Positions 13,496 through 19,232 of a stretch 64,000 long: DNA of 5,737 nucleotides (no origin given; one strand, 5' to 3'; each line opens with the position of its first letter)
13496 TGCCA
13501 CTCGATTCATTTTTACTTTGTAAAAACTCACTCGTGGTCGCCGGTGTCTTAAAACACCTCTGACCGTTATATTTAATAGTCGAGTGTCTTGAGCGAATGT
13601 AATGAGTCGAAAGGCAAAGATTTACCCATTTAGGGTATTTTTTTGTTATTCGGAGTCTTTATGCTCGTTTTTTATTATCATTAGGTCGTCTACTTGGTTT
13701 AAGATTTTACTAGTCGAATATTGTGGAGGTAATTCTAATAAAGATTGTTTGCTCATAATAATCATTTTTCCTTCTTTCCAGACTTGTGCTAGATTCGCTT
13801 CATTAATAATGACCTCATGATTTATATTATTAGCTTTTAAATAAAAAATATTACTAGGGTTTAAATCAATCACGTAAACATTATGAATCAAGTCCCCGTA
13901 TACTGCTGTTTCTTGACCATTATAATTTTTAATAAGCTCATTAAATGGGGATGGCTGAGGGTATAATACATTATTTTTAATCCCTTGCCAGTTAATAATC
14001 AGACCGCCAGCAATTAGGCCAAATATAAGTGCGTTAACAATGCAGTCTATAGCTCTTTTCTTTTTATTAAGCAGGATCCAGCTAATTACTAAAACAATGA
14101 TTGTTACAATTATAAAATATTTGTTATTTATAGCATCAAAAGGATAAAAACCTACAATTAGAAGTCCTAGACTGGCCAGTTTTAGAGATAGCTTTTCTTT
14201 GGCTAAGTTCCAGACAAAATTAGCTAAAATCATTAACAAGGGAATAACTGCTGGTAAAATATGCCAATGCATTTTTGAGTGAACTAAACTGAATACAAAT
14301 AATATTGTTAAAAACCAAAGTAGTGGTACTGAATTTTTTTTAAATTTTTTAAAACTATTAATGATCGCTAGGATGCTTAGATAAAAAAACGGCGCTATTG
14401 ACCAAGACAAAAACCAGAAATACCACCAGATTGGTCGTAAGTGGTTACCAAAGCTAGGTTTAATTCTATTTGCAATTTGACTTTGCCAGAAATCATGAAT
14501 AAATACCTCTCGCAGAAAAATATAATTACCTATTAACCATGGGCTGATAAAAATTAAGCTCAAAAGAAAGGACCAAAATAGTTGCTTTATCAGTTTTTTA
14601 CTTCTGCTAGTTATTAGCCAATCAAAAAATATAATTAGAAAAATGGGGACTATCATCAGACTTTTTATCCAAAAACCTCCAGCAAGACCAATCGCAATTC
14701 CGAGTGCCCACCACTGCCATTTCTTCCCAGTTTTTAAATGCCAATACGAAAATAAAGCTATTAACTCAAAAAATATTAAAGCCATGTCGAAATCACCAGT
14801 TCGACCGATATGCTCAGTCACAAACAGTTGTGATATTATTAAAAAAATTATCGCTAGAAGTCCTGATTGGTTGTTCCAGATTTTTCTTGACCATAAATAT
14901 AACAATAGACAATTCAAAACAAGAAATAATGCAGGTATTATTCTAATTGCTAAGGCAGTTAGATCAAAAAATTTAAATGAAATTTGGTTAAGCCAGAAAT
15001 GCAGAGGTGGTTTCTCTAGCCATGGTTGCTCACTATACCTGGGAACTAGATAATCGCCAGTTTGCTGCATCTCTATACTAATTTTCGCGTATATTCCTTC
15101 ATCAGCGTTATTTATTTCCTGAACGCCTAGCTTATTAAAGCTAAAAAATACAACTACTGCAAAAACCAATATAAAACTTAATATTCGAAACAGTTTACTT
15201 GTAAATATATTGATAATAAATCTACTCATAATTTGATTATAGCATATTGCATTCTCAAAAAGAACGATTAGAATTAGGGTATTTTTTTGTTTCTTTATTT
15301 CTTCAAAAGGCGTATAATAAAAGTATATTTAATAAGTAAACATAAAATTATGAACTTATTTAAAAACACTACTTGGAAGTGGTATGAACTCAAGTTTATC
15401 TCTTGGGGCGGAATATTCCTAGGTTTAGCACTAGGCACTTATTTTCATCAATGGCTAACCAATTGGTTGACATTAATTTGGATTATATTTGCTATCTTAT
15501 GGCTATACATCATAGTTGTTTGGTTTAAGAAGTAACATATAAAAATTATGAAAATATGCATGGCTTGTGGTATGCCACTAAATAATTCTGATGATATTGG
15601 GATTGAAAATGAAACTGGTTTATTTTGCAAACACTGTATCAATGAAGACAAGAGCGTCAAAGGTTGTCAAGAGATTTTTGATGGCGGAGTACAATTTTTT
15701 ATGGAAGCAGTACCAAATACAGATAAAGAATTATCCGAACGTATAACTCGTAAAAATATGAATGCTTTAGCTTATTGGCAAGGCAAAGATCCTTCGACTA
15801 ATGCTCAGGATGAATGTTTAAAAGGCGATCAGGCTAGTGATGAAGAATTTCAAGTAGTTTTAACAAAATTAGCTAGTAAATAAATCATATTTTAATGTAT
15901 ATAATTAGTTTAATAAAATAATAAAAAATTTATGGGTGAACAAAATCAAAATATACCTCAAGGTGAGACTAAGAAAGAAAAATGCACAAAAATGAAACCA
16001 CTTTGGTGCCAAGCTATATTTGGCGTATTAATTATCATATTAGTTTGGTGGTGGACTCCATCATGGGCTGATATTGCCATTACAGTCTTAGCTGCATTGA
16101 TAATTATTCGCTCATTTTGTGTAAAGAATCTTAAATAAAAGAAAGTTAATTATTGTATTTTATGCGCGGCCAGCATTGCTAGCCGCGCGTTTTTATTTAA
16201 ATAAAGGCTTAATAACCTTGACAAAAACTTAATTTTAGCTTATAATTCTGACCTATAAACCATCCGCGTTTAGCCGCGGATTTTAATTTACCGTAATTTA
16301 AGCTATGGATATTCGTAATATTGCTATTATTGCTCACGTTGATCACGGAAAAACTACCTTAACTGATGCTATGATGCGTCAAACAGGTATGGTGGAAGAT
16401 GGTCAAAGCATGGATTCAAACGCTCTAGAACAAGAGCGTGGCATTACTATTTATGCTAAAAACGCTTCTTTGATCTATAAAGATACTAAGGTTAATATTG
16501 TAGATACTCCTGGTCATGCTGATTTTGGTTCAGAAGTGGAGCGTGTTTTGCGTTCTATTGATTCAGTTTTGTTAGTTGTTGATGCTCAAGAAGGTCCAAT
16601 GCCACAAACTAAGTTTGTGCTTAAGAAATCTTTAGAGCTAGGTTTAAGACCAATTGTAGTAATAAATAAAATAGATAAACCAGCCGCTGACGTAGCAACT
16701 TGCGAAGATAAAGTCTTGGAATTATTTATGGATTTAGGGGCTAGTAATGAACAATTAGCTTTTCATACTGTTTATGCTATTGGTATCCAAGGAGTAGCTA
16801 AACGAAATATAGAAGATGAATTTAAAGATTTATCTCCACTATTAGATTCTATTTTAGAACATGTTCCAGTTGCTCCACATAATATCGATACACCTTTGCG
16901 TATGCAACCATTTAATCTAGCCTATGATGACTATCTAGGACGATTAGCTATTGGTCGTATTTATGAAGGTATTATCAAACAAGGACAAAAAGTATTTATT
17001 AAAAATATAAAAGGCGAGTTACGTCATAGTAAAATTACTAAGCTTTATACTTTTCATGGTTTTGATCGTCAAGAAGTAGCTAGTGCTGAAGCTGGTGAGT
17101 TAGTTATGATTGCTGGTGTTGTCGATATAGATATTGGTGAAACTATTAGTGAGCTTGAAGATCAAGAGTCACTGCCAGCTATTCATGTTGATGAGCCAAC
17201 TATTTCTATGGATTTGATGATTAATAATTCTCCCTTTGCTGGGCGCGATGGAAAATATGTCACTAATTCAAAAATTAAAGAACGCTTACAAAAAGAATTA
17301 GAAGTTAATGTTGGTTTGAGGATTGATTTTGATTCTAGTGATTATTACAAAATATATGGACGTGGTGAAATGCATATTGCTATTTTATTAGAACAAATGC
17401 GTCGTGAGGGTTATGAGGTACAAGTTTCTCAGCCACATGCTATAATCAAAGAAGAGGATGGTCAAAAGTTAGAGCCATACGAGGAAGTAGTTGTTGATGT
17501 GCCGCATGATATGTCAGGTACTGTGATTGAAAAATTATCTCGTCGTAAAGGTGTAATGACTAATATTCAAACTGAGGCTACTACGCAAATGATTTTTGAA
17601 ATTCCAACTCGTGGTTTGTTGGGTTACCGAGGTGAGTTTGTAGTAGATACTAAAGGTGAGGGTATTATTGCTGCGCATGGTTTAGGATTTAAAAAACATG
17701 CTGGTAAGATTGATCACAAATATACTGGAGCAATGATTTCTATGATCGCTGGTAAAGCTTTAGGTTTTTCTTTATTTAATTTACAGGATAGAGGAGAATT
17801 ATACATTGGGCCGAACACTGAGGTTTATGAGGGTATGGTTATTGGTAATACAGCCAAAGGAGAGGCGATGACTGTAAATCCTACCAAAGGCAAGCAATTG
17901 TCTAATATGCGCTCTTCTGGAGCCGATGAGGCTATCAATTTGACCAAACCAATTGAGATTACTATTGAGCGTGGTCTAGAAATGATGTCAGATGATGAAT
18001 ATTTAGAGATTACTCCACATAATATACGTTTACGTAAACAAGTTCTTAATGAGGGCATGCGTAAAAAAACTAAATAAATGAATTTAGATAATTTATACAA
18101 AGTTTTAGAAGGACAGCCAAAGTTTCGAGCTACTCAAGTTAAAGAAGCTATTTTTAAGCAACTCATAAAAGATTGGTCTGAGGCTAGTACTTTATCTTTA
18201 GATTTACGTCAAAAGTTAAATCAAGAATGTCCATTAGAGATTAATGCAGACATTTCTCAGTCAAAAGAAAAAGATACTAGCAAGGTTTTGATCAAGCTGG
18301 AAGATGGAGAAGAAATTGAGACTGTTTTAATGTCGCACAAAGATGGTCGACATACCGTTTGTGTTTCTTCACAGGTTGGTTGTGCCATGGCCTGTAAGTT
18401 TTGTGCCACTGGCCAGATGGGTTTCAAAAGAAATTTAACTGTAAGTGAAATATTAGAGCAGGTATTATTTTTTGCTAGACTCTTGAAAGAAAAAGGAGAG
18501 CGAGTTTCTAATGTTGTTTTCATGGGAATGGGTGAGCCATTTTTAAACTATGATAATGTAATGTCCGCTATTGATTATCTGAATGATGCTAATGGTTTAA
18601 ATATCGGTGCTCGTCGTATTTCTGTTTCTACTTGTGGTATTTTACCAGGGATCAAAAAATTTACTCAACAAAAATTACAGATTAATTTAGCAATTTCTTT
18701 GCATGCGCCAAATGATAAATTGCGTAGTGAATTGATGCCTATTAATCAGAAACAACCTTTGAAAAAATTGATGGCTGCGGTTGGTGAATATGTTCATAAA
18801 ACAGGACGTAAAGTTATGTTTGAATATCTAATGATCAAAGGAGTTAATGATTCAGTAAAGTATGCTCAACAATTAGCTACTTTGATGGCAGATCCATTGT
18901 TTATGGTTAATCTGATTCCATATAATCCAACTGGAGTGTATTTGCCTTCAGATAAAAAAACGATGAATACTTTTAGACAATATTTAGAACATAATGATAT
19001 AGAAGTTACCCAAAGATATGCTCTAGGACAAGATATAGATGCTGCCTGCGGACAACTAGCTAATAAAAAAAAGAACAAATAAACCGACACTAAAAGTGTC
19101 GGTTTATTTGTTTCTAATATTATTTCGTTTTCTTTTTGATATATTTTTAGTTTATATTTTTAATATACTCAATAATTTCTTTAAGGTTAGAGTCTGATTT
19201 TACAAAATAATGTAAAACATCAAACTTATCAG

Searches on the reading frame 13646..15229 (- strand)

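Call 19: search_protein_families(library=pfam, proteins=[window:13646-15229:-], max_evalue=0.01)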
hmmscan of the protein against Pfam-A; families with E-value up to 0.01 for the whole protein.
window:13646-15229:- (527 aa): 1 family
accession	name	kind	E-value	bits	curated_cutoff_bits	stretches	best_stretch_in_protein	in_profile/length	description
PF13231.12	PMT_2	-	7.8e-17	62.4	26.1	1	73-233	2-159/160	Dolichyl-phosphate-mannose-protein mannosyltransferase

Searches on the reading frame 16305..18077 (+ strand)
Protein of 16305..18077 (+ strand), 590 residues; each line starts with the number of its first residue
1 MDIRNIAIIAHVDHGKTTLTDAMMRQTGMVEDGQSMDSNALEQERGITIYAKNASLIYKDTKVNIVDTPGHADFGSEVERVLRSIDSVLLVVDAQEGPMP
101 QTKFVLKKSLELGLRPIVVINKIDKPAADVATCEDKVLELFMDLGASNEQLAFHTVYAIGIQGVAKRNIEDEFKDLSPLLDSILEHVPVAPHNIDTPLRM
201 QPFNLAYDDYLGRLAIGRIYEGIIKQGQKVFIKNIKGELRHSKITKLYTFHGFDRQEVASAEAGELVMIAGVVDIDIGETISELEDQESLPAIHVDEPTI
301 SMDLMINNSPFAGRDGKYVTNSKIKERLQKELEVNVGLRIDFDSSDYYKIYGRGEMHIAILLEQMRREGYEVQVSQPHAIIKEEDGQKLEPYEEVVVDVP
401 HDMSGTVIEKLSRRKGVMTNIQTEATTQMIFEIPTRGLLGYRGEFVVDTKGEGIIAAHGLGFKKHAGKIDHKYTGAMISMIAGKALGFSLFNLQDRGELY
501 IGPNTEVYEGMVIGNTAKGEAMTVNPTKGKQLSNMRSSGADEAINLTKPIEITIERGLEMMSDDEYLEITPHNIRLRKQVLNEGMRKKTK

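Call 19: search_protein_families(library=pfam, proteins=[window:16305-18077:+], max_evalue=0.01)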
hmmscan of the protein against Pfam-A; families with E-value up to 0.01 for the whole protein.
window:16305-18077:+ (590 aa): 10 families
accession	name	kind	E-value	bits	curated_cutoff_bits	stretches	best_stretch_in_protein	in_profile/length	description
PF00009.33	GTP_EFTU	-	6.3e-51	173.1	26.5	1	2-188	2-187/188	Elongation factor Tu GTP binding domain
PF21018.2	BipA_C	-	6.3e-40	135.8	23.8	1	474-582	1-109/110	TypA/BipA C-terminal domain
PF00679.30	EFG_C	-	9.4e-17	61.3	27.9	1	388-469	2-85/89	Elongation factor G C-terminus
PF03144.31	GTP_EFTU_D2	-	5.4e-14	52.8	30.3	1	212-281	1-72/73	Elongation factor Tu domain 2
PF22042.2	EF-G_D2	-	2e-08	34.7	27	1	203-283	7-83/84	Elongation factor G domain 2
PF01926.29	MMR_HSR1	-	3.6e-07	30.7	21.9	1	6-122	2-113/113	50S ribosome-binding GTPase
PF02421.24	FeoB_N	-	0.00032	20.7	27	1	45-140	31-132/156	Ferrous iron transport protein B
PF00735.24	Septin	-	0.0028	17.4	26.2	1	6-74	7-75/280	Septin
PF14492.12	EFG_III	-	0.0065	16.9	27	0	322-374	19-73/75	Elongation Factor G, domain III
PF09439.16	SRPRB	-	0.0095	15.8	25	0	6-94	6-82/178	Signal recognition particle receptor beta subunit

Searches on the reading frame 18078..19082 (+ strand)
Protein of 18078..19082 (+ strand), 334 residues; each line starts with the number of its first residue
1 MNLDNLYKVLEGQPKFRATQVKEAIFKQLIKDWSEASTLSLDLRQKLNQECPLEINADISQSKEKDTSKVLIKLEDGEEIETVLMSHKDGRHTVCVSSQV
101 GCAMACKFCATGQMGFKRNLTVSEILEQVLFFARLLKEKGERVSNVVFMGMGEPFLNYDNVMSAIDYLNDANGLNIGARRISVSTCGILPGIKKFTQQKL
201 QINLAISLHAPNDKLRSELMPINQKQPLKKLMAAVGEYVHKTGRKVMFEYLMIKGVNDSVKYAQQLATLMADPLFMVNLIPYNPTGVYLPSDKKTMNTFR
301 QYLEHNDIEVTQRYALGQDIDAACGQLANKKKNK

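Call 19: search_protein_families(library=pfam, proteins=[window:18078-19082:+], max_evalue=0.01)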
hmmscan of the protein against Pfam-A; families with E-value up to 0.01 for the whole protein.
window:18078-19082:+ (334 aa): 4 families
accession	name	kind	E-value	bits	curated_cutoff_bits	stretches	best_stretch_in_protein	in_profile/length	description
PF04055.27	Radical_SAM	-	1.2e-16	61.8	29.5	1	97-259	2-157/166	Radical SAM superfamily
PF21016.3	RlmN_N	-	1.6e-05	25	24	1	12-51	19-58/60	Ribosomal RNA large subunit methyltransferase N-terminal domain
PF19238.5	Radical_SAM_2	-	0.0017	18.5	26.7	1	194-270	71-142/151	Radical SAM-like domain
PF13353.11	Fer4_12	-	0.0036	18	22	1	91-172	4-81/137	4Fe-4S single cluster domain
